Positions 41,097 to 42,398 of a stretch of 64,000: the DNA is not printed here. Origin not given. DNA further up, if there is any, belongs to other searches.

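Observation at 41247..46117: fliA (sigma-28) operon ends in a REC::RsbW/SpoIIAB-like anti-sigma kinase fusion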

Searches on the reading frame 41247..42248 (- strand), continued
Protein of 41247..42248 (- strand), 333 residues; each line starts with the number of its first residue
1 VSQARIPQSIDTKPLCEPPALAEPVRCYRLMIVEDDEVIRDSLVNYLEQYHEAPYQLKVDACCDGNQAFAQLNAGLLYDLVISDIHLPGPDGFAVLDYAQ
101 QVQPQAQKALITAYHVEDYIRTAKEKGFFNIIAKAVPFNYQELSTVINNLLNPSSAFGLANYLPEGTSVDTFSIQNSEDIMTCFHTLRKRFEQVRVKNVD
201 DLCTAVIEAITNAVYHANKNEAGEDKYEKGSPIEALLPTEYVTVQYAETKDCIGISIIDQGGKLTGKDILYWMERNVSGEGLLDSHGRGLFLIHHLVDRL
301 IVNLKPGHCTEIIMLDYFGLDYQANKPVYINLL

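Call 42: find_related_loci(query=A2, collection=metagenome_contigs, flank=7000)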
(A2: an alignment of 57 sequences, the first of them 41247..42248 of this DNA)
Query A2 (333 aa) in metagenome_contigs; peptide patterns used: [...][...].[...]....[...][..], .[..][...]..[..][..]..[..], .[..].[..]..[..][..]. (x = any residue, [..] = any of these).
600 stretches matched a pattern (row limit reached: there are more); 110 encode a relative of the query (tblastn E <= 1e-3); the best 80 are kept; 80 distinct loci.
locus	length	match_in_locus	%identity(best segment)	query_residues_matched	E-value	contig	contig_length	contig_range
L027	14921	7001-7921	43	25-331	4e-83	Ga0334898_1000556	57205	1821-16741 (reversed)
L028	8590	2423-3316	38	28-333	1e-59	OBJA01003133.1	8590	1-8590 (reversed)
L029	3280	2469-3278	36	29-307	3e-51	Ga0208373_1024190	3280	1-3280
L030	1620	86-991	35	29-333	4e-49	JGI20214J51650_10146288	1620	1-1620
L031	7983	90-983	23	24-312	2e-13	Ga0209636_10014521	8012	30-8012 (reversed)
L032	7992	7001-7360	32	30-157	4e-11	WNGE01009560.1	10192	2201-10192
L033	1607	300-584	31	56-152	7e-11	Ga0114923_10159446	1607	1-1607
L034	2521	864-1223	28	26-152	1e-10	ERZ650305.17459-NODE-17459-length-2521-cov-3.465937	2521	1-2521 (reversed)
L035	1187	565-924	32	30-157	1e-10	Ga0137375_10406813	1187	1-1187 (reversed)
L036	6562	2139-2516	29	17-151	4e-10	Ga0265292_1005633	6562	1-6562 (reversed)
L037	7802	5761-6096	32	30-148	6e-10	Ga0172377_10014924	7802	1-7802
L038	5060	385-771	29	26-166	7e-10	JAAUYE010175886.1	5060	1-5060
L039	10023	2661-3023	29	8-140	2e-9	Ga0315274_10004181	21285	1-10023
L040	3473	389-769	28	29-161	2e-9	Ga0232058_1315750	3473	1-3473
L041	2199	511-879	27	29-157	2e-9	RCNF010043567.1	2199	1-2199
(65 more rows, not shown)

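Call 45: find_encoding_contigs(protein=P0097, flank=7000, max_places=1)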
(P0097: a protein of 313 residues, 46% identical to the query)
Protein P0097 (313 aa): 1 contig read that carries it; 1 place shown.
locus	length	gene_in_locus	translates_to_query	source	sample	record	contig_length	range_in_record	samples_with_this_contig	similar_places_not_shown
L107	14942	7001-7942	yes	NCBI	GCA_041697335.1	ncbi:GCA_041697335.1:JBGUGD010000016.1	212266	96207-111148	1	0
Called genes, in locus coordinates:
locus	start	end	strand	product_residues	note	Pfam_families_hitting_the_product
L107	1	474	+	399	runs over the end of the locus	PF00155:Aminotran_1_2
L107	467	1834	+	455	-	PF08245:Mur_ligase_M, PF08353:MurT_C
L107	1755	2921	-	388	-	-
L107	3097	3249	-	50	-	-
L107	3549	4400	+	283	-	PF04542:Sigma70_r2, PF04539:Sigma70_r3, PF04545:Sigma70_r4, PF08281:Sigma70_r4_2 (weak)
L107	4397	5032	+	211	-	-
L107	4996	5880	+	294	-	-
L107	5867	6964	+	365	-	PF00512:HisKA (weak), PF02518:HATPase_c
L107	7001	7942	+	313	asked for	PF00072:Response_reg, PF13581:HATPase_c_2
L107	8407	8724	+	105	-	PF13451:zf_Tbcl, PF23477:zf_Tbcl_2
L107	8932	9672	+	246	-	PF00561:Abhydrolase_1, PF12146:Hydrolase_4, PF12697:Abhydrolase_6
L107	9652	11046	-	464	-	-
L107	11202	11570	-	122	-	-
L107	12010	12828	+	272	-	PF02649:GCHY-1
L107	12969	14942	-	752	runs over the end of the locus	PF13567:DUF4131, PF03772:Competence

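Call 46: find_encoding_contigs(protein=P0104, flank=7000, max_places=1)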
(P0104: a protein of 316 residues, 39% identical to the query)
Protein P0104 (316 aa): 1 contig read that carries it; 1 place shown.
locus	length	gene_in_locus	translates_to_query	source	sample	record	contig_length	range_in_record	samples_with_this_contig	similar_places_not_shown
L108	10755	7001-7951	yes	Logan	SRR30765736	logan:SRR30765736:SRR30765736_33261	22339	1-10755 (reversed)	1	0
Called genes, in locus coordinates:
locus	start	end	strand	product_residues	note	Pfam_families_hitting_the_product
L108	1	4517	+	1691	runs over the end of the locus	PF01835:MG2, PF17791:MG3 (weak), PF07703:A2M_BRD, PF00207:A2M, PF07678:TED_complement, PF07677:A2M_recep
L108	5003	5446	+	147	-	PF23914:TPR_CcmH_CycH (weak), PF13424:TPR_12 (weak), PF13432:TPR_16 (weak), PF00515:TPR_1 (weak), PF07719:TPR_2 (weak), PF13371:TPR_9 (weak), PF13414:TPR_11, PF13432:TPR_16 (weak), +7 more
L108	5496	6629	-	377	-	-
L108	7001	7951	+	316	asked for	PF00072:Response_reg, PF13581:HATPase_c_2 (weak)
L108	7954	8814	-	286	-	PF02749:QRPTase_N, PF01729:QRPTase_C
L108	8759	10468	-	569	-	PF03486:HI0933_like (faint), PF07992:Pyr_redox_2 (faint), PF00890:FAD_binding_2, PF01134:GIDA (faint), PF01266:DAO (faint), PF02910:Succ_DH_flav_C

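Call 47: find_encoding_contigs(protein=P0113, flank=7000, max_places=1)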
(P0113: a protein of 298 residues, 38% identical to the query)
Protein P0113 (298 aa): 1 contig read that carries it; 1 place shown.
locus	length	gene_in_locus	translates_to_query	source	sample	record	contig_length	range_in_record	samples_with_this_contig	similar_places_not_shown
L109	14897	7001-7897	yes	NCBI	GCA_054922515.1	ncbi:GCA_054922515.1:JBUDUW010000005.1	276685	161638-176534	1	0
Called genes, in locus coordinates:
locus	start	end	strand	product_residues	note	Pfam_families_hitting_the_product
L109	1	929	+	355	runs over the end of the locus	-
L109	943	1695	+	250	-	PF01522:Polysacc_deac_1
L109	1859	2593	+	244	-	PF00561:Abhydrolase_1, PF12146:Hydrolase_4, PF12697:Abhydrolase_6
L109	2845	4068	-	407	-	PF01960:ArgJ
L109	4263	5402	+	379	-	PF01476:LysM (weak)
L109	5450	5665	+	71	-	-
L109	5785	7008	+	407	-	PF08448:PAS_4, PF13426:PAS_9, PF00512:HisKA, PF02518:HATPase_c, PF14501:HATPase_c_5 (faint)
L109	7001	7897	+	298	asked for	PF00072:Response_reg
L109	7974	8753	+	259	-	PF02675:AdoMet_dc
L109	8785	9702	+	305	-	PF17284:Spermine_synt_N, PF01564:Spermine_synth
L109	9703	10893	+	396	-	PF00278:Orn_DAP_Arg_deC, PF01168:Ala_racemase_N (weak), PF02784:Orn_Arg_deC_N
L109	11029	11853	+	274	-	PF17284:Spermine_synt_N, PF01564:Spermine_synth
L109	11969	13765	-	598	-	PF13557:Phenol_MetA_deg (faint), PF02412:TSP_3 (faint), PF00691:OmpA, PF05359:DUF748 (faint)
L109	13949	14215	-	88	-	PF00381:PTS-HPr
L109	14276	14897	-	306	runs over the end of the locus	PF02470:MlaD, PF28544:Helical_needle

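Call 48: find_encoding_contigs(protein=P0114, flank=7000, max_places=1)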
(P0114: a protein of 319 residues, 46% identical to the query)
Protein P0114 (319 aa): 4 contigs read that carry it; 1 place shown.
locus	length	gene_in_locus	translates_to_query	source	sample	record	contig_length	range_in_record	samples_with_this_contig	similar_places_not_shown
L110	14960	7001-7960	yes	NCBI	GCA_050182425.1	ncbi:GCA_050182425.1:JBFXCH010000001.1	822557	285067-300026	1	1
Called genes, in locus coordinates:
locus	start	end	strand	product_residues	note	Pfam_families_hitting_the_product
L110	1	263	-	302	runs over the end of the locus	PF06325:PrmA, PF05175:MTS, PF03602:Cons_hypoth95 (faint), PF13489:Methyltransf_23 (weak), PF02475:TRM5-TYW2_MTfase (weak), PF13649:Methyltransf_25 (weak), PF13847:Methyltransf_31 (weak)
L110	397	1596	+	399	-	PF00155:Aminotran_1_2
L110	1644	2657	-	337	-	-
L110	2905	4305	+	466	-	PF08245:Mur_ligase_M, PF08353:MurT_C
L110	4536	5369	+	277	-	PF04542:Sigma70_r2, PF04539:Sigma70_r3, PF04545:Sigma70_r4, PF08281:Sigma70_r4_2 (weak)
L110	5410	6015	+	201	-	-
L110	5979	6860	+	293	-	-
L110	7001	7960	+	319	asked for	PF13581:HATPase_c_2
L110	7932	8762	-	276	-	PF00089:Trypsin, PF13365:Trypsin_2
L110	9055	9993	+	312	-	PF16881:LIAS_N, PF04055:Radical_SAM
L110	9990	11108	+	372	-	PF00676:E1_dh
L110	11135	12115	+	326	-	PF02779:Transket_pyr, PF02780:Transketolase_C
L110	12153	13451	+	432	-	PF00364:Biotin_lipoyl, PF02817:E3_binding, PF00198:2-oxoacid_dh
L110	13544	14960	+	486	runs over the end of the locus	PF00890:FAD_binding_2, PF01134:GIDA, PF07992:Pyr_redox_2, PF12831:FAD_oxidored (weak), PF13450:NAD_binding_8 (weak), PF13738:Pyr_redox_3, PF00070:Pyr_redox, PF02852:Pyr_redox_dim, +4 more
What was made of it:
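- The linkage persists even after the kinase gene is lost (call 48).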

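Call 69: search_protein_families(library=padloc, proteins=[window:41247-42248:-], max_evalue=0.01)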
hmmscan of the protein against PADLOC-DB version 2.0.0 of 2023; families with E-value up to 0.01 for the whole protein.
window:41247-42248:- (333 aa): 0 families

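Call 70: predict_structure(alignment_id=A2)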
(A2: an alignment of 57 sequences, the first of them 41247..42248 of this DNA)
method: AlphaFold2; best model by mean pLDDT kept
length: 333 residues; sequences in the alignment: 57
mean_pLDDT: 92.2   pTM: 0.87
mean pLDDT of the five models: 92.2, 92.1, 91.8, 91.6, 91.2
residues with pLDDT >= 90: 270; 70-90: 37; 50-70: 19; < 50: 7
segments of 3 or more residues with pLDDT < 50: 1-5
pLDDT, mean of each block of 10 residues (from residue 1): 48 63 91 98 98 97 99 98 98 98 98 96 96 93 96 96 97 98 98 97 97 89 87 95 98 98 92 85 69 95 96 97 92 93
secondary structure, 60 per line:
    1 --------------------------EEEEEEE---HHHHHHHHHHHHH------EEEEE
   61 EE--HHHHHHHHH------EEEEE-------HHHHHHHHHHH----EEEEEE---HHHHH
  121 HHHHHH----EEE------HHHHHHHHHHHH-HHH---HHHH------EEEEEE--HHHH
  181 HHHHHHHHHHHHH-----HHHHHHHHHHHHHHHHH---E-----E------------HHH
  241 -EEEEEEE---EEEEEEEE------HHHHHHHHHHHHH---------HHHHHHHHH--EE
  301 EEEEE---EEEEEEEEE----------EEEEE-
elements in order: E27-33 H37-49 E56-62 H65-73 E80-84 H92-102 E107-112 H116-126 E131-133 H140-151 H159-162 E169-174 H177-193 H199-215 E242-248 E252-259 H266-278 H288-296 E299-305 E309-317 E328-332
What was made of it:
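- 41247..42248 (-): Response regulator, 333 aa. Receiver domain at residues 27-151 (about 41796-42170), with acid pocket E34/D35, phospho-acceptor D84 (codon 41997-41999), T112 and K134. RsbW/SpoIIAB-type GHKL (Bergerat) domain at residues about 165-333 (Pfam hit 189-314 = 41307-41684). Conserved C-terminal tail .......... AF2 model pLDDT 92.2, pTM 0.87 (call 70).
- On Receiver-Bergerat response regulators (LvrC/TciR type): The AF2 model shows two domains with a short linker (call 70).
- They form the beta1/alpha1 elements of the Bergerat domain, not a DHp hairpin (call 70).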

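Call 87: find_encoding_contigs(protein=P0034, flank=6000, max_places=1)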
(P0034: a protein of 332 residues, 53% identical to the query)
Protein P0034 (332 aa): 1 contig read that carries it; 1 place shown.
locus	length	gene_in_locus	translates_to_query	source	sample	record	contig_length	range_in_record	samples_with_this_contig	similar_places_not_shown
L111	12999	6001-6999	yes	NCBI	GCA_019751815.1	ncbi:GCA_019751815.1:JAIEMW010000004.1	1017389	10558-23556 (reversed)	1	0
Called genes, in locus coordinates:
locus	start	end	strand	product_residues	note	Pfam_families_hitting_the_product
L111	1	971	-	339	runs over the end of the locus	-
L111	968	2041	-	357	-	-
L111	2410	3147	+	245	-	PF04542:Sigma70_r2, PF04539:Sigma70_r3, PF04545:Sigma70_r4, PF08281:Sigma70_r4_2 (weak)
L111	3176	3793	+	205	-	-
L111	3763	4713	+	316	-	-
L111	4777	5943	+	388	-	PF13188:PAS_8 (faint), PF00512:HisKA, PF02518:HATPase_c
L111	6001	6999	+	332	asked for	PF00072:Response_reg, PF13581:HATPase_c_2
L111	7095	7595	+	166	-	-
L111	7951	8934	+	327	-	PF16881:LIAS_N, PF04055:Radical_SAM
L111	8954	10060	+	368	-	PF00676:E1_dh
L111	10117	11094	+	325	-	PF02779:Transket_pyr, PF02780:Transketolase_C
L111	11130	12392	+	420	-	PF00364:Biotin_lipoyl, PF25917:BSH_RND (faint), PF02817:E3_binding, PF00198:2-oxoacid_dh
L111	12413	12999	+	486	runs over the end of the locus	PF00890:FAD_binding_2 (weak), PF01134:GIDA (weak), PF01262:AlaDh_PNT_C (faint), PF07992:Pyr_redox_2, PF12831:FAD_oxidored (weak), PF13738:Pyr_redox_3 (weak), PF00070:Pyr_redox, PF02852:Pyr_redox_dim, +4 more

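Call 88: find_encoding_contigs(protein=P0089, flank=6000, max_places=1)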
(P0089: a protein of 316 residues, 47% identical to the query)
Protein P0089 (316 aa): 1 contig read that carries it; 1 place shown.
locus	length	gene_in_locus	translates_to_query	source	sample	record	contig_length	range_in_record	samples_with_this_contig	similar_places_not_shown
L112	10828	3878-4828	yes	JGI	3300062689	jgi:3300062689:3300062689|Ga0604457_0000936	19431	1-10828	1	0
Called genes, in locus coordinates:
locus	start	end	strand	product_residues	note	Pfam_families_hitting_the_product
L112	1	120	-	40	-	?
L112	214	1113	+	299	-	PF04542:Sigma70_r2, PF04539:Sigma70_r3 (weak), PF08281:Sigma70_r4_2 (weak), PF04545:Sigma70_r4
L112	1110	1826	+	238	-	-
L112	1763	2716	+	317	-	-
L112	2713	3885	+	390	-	PF13188:PAS_8 (faint), PF00512:HisKA, PF02518:HATPase_c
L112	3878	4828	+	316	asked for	PF00072:Response_reg, PF13581:HATPase_c_2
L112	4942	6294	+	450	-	PF01979:Amidohydro_1, PF07969:Amidohydro_3 (faint)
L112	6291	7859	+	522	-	PF26314:MptA_B_family, PF09594:GT87 (weak)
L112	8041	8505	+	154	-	-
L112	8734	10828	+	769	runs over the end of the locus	PF13439:Glyco_transf_4, PF13579:Glyco_trans_4_4, PF00534:Glycos_transf_1, PF13692:Glyco_trans_1_4, PF20706:GT4-conflict, PF13641:Glyco_tranf_2_3, PF00535:Glycos_transf_2, PF10111:Glyco_tranf_2_2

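Call 89: find_encoding_contigs(protein=P0117, flank=6000, max_places=1)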
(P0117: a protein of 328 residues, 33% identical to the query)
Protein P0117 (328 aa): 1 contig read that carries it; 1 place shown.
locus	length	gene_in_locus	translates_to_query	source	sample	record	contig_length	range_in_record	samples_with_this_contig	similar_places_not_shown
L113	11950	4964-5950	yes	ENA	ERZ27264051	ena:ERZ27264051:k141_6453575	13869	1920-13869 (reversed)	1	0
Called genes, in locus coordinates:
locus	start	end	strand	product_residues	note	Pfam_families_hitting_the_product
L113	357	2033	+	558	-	-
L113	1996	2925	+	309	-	PF00753:Lactamase_B (weak)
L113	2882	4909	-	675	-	PF13567:DUF4131, PF03772:Competence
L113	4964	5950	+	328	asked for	PF00072:Response_reg, PF13581:HATPase_c_2 (weak)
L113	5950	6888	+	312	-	PF00849:PseudoU_synth_2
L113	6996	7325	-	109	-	PF00216:Bac_DNA_binding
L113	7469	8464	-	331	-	PF01370:Epimerase, PF13460:NAD_binding_10, PF16363:GDP_Man_Dehyd (faint)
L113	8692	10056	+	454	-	PF07690:MFS_1 (weak), PF11700:ATG22, PF07690:MFS_1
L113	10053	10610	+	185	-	PF00588:SpoU_methylase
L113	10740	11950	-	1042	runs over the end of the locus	?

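Call 95: fold_search(model_id=the predicted structure, library=pdb)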
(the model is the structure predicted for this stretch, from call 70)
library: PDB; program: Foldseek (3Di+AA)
matches with E <= 10: 1450; with E <= 0.001: 429
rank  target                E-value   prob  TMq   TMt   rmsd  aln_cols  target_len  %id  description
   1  9qih_B                1.0e-11  1.00  0.33  0.37  20.2       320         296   16  Structure of response regulator LvrC from Leptospira (released 2026-03-25)
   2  9qih_A                1.0e-10  1.00  0.32  0.36  19.4       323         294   16  Structure of response regulator LvrC from Leptospira (released 2026-03-25)
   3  3f7a_B                3.1e-09  1.00  0.30  0.26  30.1       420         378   14  Structure of Orthorhombic crystal form of Pseudomonas aeruginosa RssB (released 2009-11-24)
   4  8vc9_E                3.0e-08  1.00  0.27  0.24  27.1       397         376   11  Hybrid response regulator LvrB from Leptospira / phosphorylated REC form (released 2024-12-18)
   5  8twd_C                3.4e-08  1.00  0.34  0.35  18.3       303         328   14  Structure of IraM-bound RssB (released 2024-01-10)
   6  8vc9_C                3.4e-08  1.00  0.27  0.24  25.8       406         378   12  Hybrid response regulator LvrB from Leptospira / phosphorylated REC form (released 2024-12-18)
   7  3hv2_B                3.8e-08  1.00  0.34  0.84   3.1       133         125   30  Crystal structure of signal receiver domain OF HD domain-containing protein FROM Pseudomonas fluorescens Pf-5 (released 2009-06-23)
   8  8t85                  3.8e-08  1.00  0.39  0.38  12.9       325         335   14  Structure of RssB bound to beryllofluoride (released 2024-01-17)
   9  3f7a_A                3.8e-08  1.00  0.33  0.30  31.6       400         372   15  Structure of Orthorhombic crystal form of Pseudomonas aeruginosa RssB (released 2009-11-24)
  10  8vc9_A                4.0e-08  1.00  0.28  0.25  26.1       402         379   12  Hybrid response regulator LvrB from Leptospira / phosphorylated REC form (released 2024-12-18)
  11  6od1_A                4.8e-08  1.00  0.31  0.31  14.6       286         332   16  IraD-bound to RssB D58P variant (released 2019-04-24)
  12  3hv2_A                5.1e-08  1.00  0.35  0.79   3.2       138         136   30  Crystal structure of signal receiver domain OF HD domain-containing protein FROM Pseudomonas fluorescens Pf-5 (released 2009-06-23)
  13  8vc9_F                5.1e-08  1.00  0.27  0.24  25.6       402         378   12  Hybrid response regulator LvrB from Leptospira / phosphorylated REC form (released 2024-12-18)
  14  4zmr_A                6.1e-08  1.00  0.34  0.53  11.9       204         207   14  Structural characterization of the full-length response regulator spr1814 in complex with a phosphate analogue reveals (released 2016-04-27)
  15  8vc9_B                6.9e-08  1.00  0.28  0.25  25.7       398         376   12  Hybrid response regulator LvrB from Leptospira / phosphorylated REC form (released 2024-12-18)
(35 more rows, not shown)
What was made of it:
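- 41247..42248 (-): Best Foldseek PDB match is LvrC 9QIH, E 1e-11 over 320 columns (call 95).
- On Receiver-Bergerat response regulators (LvrC/TciR type): Foldseek rank 1, E 1e-11 over 320 columns (call 95).
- Foldseek also lists the receiver-kinase LvrB 8VC9 (call 95).
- Tried and rejected: Foldseek was needed to bring up LvrC (call 95).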
